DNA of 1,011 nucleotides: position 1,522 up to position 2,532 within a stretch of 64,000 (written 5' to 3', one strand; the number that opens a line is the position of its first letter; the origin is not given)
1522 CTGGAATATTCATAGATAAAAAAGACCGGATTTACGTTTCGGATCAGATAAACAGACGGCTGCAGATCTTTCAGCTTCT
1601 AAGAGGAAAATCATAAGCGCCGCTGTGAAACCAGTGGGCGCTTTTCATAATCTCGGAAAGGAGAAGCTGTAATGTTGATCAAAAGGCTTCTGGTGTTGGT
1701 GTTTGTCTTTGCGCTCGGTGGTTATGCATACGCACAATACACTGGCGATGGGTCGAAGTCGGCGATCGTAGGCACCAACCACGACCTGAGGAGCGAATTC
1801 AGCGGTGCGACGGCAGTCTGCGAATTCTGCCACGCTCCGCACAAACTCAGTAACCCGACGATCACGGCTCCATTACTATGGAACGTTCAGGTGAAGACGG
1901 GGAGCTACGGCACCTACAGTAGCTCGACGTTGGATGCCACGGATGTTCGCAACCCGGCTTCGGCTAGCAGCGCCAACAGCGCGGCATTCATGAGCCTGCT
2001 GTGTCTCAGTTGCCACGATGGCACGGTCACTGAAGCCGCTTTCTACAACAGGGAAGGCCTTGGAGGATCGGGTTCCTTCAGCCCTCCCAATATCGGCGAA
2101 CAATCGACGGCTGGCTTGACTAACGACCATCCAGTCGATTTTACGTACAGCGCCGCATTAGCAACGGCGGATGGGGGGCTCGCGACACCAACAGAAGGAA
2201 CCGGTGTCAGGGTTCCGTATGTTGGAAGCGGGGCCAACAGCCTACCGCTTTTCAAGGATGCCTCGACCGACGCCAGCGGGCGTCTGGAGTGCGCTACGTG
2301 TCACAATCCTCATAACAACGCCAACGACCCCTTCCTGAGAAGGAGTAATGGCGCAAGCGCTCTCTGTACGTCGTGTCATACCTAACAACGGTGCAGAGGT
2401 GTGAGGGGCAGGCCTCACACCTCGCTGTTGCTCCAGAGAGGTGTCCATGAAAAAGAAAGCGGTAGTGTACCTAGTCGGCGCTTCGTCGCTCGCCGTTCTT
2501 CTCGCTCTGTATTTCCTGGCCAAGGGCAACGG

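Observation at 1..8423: Candidate extracellular electron-transfer module: three multihaem cytochromes, two NHL beta-propellers, SurA-like PPIase and a porin-like OMP in one operon-like array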

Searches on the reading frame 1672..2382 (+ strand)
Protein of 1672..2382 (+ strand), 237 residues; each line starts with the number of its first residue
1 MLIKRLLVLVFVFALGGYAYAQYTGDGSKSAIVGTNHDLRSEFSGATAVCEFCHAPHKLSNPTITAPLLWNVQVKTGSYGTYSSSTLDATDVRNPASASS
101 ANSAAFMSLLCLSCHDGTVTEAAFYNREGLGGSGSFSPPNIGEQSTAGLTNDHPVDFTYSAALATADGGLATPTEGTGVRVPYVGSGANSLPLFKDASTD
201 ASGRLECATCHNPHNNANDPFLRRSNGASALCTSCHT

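Call 4: search_protein_families(library=pfam, proteins=[window:1672-2382:+], max_evalue=0.01)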
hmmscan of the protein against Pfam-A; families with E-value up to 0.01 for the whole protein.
window:1672-2382:+ (237 aa): 5 families
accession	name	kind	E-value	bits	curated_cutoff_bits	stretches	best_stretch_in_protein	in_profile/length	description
PF09699.15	Paired_CXXCH_1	-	2.1e-11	43.8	20.6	1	206-237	8-37/41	Doubled CXXCH motif (Paired_CXXCH_1)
PF14537.11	Cytochrom_c3_2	-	6.7e-06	26.9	25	0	202-237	55-79/79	Cytochrome c3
PF14522.11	Cytochrome_C7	-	0.00011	22.4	24.8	1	203-236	12-48/67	Cytochrome c7 and related cytochrome c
PF03264.19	Cytochrom_NNT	-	0.0018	18.4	24.1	0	42-118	60-135/174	NapC/NirT cytochrome c family, N-terminal region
PF05495.17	zf-CHY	-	0.0093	16.8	31.3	0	206-237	20-50/68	CHY zinc finger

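Call 5: search_protein_families(library=ncbifam, proteins=[window:1672-2382:+], max_evalue=0.01)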
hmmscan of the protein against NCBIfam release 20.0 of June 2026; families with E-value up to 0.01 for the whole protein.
window:1672-2382:+ (237 aa): 5 families
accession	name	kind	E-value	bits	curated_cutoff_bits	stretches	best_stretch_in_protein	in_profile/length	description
TIGR01905.1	paired_CXXCH_1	subfamily_domain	4.1e-09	36.2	25.2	1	206-237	8-37/41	doubled CXXCH domain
TIGR03508.1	decahem_SO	subfamily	9.3e-06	25.3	192.2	1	203-236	142-174/258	DmsE family decaheme c-type cytochrome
NF041028.1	decahem_GSU2203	exception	0.0011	18.3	325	1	203-237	173-208/317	GSU2203 family decaheme c-type cytochrome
TIGR03153.1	cytochr_NrfH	equivalog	0.0017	18.4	134.2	0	45-122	50-116/138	cytochrome c nitrite reductase small subunit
TIGR03146.1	cyt_nit_nrfB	equivalog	0.0058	16.9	166.6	0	206-236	86-116/145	cytochrome c nitrite reductase pentaheme subunit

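Call 6: search_solved_structures(query=window:1672-2382:+, max_evalue=10, show_alignments=3)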
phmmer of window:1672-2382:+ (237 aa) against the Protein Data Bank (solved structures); distinct sequences matched with E-value up to 10: 6.
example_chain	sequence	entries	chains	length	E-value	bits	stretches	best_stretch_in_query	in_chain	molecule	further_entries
7tfs_A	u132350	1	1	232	2.5e-25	92.8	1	27-236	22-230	Cytochrome c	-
9yuq_N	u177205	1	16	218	6.5e-17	65.3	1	30-237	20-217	Putative multiheme cytochrome c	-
6r2q_A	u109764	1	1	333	0.00012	25.2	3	206-236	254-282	Cystathionine beta-synthase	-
5fbg_A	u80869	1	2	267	0.47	13.4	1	63-117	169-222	Nuclease S1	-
5fb9_A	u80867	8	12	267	0.47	13.4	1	63-117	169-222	Nuclease S1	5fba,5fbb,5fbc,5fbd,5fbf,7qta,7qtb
9g9u_A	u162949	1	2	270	2.1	11.3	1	166-201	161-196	GTP cyclohydrolase 1 type 2 homolog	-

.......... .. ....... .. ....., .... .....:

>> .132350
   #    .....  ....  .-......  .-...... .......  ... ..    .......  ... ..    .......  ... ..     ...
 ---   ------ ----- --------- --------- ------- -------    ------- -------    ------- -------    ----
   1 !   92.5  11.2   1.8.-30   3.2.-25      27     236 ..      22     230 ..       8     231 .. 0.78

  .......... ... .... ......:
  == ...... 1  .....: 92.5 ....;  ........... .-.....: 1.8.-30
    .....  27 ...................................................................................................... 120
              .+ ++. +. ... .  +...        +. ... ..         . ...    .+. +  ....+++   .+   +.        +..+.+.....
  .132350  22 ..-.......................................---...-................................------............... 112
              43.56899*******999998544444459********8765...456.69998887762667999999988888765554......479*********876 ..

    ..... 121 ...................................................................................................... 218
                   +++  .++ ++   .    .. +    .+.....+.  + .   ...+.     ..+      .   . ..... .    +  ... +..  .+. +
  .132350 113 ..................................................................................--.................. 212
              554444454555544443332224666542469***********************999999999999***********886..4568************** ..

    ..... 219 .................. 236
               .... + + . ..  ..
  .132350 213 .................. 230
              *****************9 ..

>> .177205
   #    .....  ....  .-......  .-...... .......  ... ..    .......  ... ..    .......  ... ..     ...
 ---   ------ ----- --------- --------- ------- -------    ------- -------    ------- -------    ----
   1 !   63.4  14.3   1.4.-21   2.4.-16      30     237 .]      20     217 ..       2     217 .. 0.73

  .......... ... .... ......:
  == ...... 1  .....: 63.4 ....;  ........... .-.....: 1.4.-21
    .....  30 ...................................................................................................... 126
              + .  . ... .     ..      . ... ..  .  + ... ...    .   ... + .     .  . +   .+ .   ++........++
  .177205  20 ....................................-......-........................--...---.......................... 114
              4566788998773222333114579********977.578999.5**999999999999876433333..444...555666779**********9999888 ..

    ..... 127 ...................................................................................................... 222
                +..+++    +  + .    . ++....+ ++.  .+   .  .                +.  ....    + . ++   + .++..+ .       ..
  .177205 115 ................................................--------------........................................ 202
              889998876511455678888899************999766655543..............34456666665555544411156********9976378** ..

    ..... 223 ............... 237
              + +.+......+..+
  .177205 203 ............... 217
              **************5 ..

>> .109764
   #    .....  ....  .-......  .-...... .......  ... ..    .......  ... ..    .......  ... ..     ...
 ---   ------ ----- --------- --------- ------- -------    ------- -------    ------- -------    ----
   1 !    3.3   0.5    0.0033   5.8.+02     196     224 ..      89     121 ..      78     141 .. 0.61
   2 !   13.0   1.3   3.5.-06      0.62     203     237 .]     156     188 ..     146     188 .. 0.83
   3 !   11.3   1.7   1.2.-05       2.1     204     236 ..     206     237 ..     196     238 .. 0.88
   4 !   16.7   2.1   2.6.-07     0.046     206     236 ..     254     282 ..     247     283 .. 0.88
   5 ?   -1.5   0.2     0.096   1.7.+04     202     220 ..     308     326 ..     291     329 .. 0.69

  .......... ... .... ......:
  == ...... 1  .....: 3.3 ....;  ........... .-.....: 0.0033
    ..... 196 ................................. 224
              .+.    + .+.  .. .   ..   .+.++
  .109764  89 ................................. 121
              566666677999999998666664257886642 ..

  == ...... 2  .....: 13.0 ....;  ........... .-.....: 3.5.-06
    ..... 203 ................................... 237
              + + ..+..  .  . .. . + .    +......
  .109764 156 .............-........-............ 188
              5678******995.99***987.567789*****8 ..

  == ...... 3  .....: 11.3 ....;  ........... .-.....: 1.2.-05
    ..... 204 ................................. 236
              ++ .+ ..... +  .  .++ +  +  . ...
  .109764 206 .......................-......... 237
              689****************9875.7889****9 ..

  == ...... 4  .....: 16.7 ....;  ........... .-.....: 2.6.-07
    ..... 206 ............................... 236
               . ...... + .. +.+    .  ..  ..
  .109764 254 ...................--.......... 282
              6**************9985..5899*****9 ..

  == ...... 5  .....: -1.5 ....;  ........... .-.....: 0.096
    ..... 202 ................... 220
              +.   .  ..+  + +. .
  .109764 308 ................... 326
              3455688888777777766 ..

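Call 24: find_encoding_contigs(protein=window:1672-2382:+, flank=10000, max_places=6)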
Protein window:1672-2382:+ (237 aa): 9 contigs read that carry it; 6 places shown.
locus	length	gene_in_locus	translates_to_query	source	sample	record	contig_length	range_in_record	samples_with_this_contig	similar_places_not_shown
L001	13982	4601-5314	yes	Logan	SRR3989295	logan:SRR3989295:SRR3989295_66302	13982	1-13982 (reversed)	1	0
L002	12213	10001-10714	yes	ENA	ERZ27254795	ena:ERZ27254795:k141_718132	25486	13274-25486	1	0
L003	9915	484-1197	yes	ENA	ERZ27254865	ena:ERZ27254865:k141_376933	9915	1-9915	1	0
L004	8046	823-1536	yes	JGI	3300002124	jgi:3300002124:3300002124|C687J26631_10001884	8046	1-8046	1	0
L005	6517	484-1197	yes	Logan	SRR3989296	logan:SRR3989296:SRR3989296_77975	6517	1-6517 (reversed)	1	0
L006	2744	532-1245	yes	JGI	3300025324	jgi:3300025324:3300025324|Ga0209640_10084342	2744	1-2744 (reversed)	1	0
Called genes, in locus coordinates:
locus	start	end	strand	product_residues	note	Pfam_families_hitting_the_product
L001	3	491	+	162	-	?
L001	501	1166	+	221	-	PF02613:Nitrate_red_del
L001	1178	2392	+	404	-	PF02433:FixO (faint), PF13442:Cytochrome_CBB3 (faint), PF14495:Cytochrom_C550 (faint), PF22085:NorB_cytochrome_c-like (faint), PF00034:Cytochrom_C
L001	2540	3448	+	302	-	PF14522:Cytochrome_C7 (faint), PF14537:Cytochrom_c3_2 (faint), PF13435:Cytochrome_C554 (faint), PF09699:Paired_CXXCH_1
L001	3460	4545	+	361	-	PF08450:SGL, PF22807:TrAA12 (faint), PF01731:Arylesterase (faint), PF06977:SdiA-regulated (faint), PF25021:TEN_NHL (faint), PF06739:SBBP (faint), PF17170:DUF5128 (weak), PF01436:NHL (weak), +1 more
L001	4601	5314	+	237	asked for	PF14537:Cytochrom_c3_2 (faint), PF09699:Paired_CXXCH_1 (weak)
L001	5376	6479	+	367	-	PF13623:SurA_N_2, PF13624:SurA_N_3, PF09312:SurA_N, PF13145:Rotamase_2, PF13616:Rotamase_3, PF00639:Rotamase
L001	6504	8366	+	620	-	-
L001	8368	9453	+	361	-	PF01731:Arylesterase (faint), PF06739:SBBP (faint), PF22807:TrAA12 (faint), PF01436:NHL (faint), PF08450:SGL (faint), PF17170:DUF5128 (weak), PF25021:TEN_NHL (faint), PF17170:DUF5128, +1 more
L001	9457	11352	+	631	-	PF14537:Cytochrom_c3_2 (faint), PF14522:Cytochrome_C7 (faint), PF09699:Paired_CXXCH_1 (weak)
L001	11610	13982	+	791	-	?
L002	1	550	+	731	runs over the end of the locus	PF11854:MtrB_PioB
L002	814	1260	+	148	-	PF02085:Cytochrom_CIII (weak), PF14522:Cytochrome_C7 (weak), PF14537:Cytochrom_c3_2 (faint), PF22113:Mtrc-MtrF_II-IV_dom (faint), PF14522:Cytochrome_C7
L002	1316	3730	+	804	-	PF04879:Molybdop_Fe4S4, PF00384:Molybdopterin, PF01568:Molydop_binding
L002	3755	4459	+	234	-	PF00037:Fer4 (faint), PF12797:Fer4_2 (weak), PF12837:Fer4_6 (weak), PF13237:Fer4_10 (faint), PF12838:Fer4_7 (weak), PF13187:Fer4_9 (faint), PF13534:Fer4_17 (faint), PF13247:Fer4_11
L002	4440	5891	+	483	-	PF03916:NrfD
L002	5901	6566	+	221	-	PF02613:Nitrate_red_del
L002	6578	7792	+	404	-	PF02433:FixO (faint), PF13442:Cytochrome_CBB3 (faint), PF14495:Cytochrom_C550 (faint), PF22085:NorB_cytochrome_c-like (faint), PF00034:Cytochrom_C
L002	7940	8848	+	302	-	PF14522:Cytochrome_C7 (faint), PF14537:Cytochrom_c3_2 (faint), PF13435:Cytochrome_C554 (faint), PF09699:Paired_CXXCH_1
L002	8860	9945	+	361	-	PF08450:SGL, PF22807:TrAA12 (faint), PF01731:Arylesterase (faint), PF06977:SdiA-regulated (faint), PF25021:TEN_NHL (faint), PF06739:SBBP (faint), PF17170:DUF5128 (weak), PF01436:NHL (weak), +1 more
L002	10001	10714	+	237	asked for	PF14537:Cytochrom_c3_2 (faint), PF09699:Paired_CXXCH_1 (weak)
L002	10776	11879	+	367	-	PF13623:SurA_N_2, PF13624:SurA_N_3, PF09312:SurA_N, PF13145:Rotamase_2, PF13616:Rotamase_3, PF00639:Rotamase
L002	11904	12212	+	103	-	?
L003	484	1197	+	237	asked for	PF14537:Cytochrom_c3_2 (faint), PF09699:Paired_CXXCH_1 (weak)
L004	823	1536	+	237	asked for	PF14537:Cytochrom_c3_2 (faint), PF09699:Paired_CXXCH_1 (weak)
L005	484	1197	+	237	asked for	PF14537:Cytochrom_c3_2 (faint), PF09699:Paired_CXXCH_1 (weak)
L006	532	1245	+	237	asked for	PF14537:Cytochrom_c3_2 (faint), PF09699:Paired_CXXCH_1 (weak)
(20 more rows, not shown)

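Call 27: find_homologous_proteins(query=window:1672-2382:+, max_evalue=0.001)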
Query window:1672-2382:+ (237 aa): 1663 proteins with E <= 0.001 among 4533 candidates; the best 120 are listed.
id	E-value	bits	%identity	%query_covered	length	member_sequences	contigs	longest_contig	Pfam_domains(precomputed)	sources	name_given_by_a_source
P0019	2.0e-154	530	100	100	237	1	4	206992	PF09699.16,PF14537.12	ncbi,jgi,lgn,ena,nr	ncbi:MAG TPA: cytochrome c3 family protein [Blastocatellia bacterium]|nr:cytochrome c3 family protei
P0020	2.9e-106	372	69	100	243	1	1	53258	PF09699.16,PF14522.12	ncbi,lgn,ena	-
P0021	5.3e-103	362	67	100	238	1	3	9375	PF09699.16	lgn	-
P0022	6.6e-100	352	70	93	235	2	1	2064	PF09699.16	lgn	-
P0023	9.3e-99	348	67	99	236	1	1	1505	PF09699.16,PF14522.12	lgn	-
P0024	3.1e-97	343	63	100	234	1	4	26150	PF09699.16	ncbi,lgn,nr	ncbi:MAG: cytochrome c3 family protein [Acidobacteria bacterium]|nr:cytochrome c3 family protein [Ac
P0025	8.3e-96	338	65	98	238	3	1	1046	PF09699.16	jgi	jgi:predicted CXXCH cytochrome family protein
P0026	1.2e-95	338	66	94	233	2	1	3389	PF09699.16,PF14537.12,PF14522.12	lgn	-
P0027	5.5e-95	336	66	100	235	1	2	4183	PF09699.16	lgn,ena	-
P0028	1.5e-94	334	64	100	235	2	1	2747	PF09699.16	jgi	jgi:predicted CXXCH cytochrome family protein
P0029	1.8e-94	334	64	100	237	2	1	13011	PF09699.16,PF14522.12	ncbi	-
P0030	9.2e-94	332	63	100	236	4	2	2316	PF09699.16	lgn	-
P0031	1.9e-93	331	63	100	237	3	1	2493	PF09699.16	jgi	jgi:predicted CXXCH cytochrome family protein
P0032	2.5e-92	327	63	100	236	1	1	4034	PF09699.16,PF14522.12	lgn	-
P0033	4.0e-92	326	62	100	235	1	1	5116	PF09699.16,PF14522.12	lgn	-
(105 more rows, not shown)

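Call 46: find_related_loci(query=A3, collection=genome_contigs, flank=10000)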
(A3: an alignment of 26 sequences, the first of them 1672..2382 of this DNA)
Query A3 (237 aa) in genome_contigs; peptide patterns used: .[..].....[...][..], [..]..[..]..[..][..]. (x = any residue, [..] = any of these).
600 stretches matched a pattern (row limit reached: there are more); 554 encode a relative of the query (tblastn E <= 1e-3); the best 80 are kept; 80 distinct loci.
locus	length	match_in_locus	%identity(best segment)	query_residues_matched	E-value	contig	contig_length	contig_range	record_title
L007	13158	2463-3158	63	1-236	2e-102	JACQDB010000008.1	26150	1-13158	MAG: Acidobacteria bacterium isolate NC_groundwater_983_Pr1_S-0.65um_53_22 Montesol18_Sp65_coassembly_scaffold_50439, wh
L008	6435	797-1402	41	4-236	5e-39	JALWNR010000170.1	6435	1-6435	MAG: Bacteroidales bacterium isolate M17_metabat2_scaf2bin.272 M17_NODE_15825_length_6435_cov_2.464014, whole genome sho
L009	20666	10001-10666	38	1-236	7e-39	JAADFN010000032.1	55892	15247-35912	MAG: Acidobacteriota bacterium isolate M_MaxBin.030 contig-127_1605, whole genome shotgun sequence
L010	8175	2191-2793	40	2-236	5e-38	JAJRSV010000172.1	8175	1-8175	MAG: Bacteroidetes bacterium isolate Dive96_bin1.139 k141_2258835, whole genome shotgun sequence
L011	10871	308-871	43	32-237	3e-37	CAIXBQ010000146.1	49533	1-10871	MAG: uncultured Verrucomicrobia subdivision 3 bacterium isolate MJ-2014_bin-0712 genome assembly, contig: bin-0712:146/1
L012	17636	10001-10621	40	29-236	8e-37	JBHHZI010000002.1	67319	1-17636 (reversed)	MAG: Acidobacteriota bacterium isolate Maj_1_bin.40 NODE_85_length_67319_cov_7.049269, whole genome shotgun sequence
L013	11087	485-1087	40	3-236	2e-35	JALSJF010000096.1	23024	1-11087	MAG: Cyclobacteriaceae bacterium isolate 354-166_metabat2_scaf2bin.076 354-166_scaffold_2108_c1, whole genome shotgun se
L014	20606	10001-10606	37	3-236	3e-35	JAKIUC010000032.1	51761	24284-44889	MAG: Melioribacteraceae bacterium isolate D96SM.bin.9 NODE_481_length_51761_cov_5.454595, whole genome shotgun sequence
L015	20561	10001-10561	39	25-236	5e-35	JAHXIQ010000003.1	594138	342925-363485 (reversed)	MAG: Candidatus Thiodiazotropha sp. (ex Myrtea sp. 'scaly one' KF741663) isolate 3502F_Th1 c_000000000003, whole genome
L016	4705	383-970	37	2-236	6e-34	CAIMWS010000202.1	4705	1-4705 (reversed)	MAG: uncultured Verrucomicrobia bacterium isolate LaPlata_bin-2736 genome assembly, contig: bin-2736:202/561, whole geno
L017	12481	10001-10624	36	1-237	6e-33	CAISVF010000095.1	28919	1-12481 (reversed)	MAG: uncultured Verrucomicrobia subdivision 3 bacterium isolate Ki2-D4_bin-0699 genome assembly, contig: bin-0699:095/62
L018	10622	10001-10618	38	3-236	3e-33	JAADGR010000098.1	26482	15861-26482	MAG: Calditrichota bacterium isolate M_MetaBat.126 contig-127_2456, whole genome shotgun sequence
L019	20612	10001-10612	39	2-236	9e-33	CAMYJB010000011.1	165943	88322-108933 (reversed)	MAG: uncultured Woeseiaceae bacterium isolate ES_Gamma_089 genome assembly, contig: scaffold_86, whole genome shotgun se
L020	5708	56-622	39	23-236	2e-32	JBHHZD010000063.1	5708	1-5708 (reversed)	MAG: Gemmatimonadota bacterium isolate Maj_1_bin.60 NODE_7920_length_5708_cov_11.005130, whole genome shotgun sequence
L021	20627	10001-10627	40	2-236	2e-32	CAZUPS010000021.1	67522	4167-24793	MAG TPA_asm: uncultured Desulfocapsa sp. isolate binchicken_co47_206 genome assembly, contig: NODE_231_length_67522_cov_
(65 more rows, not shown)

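Call 67: predict_structure(alignment_id=A3)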
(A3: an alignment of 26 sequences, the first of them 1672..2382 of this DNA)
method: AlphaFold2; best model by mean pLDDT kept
length: 237 residues; sequences in the alignment: 26
mean_pLDDT: 52.1   pTM: 0.52
mean pLDDT of the five models: 52.1, 46.3, 46.1, 45.9, 40.9
residues with pLDDT >= 90: 7; 70-90: 45; 50-70: 54; < 50: 131
segments of 3 or more residues with pLDDT < 50: 21-84, 114-153, 212-233
pLDDT, mean of each block of 10 residues (from residue 1): 90 67 41 42 38 39 36 36 50 60 58 47 38 30 34 60 70 79 73 72 69 41 34 47
secondary structure, 60 per line:
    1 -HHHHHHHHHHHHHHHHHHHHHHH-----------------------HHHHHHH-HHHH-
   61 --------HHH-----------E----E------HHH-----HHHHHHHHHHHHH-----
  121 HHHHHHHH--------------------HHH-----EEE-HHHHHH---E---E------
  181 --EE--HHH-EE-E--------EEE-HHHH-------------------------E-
elements in order: H2-24 H48-54 H56-59 H103-115 H121-128 E157-159 H161-166 E203-205 H207-210
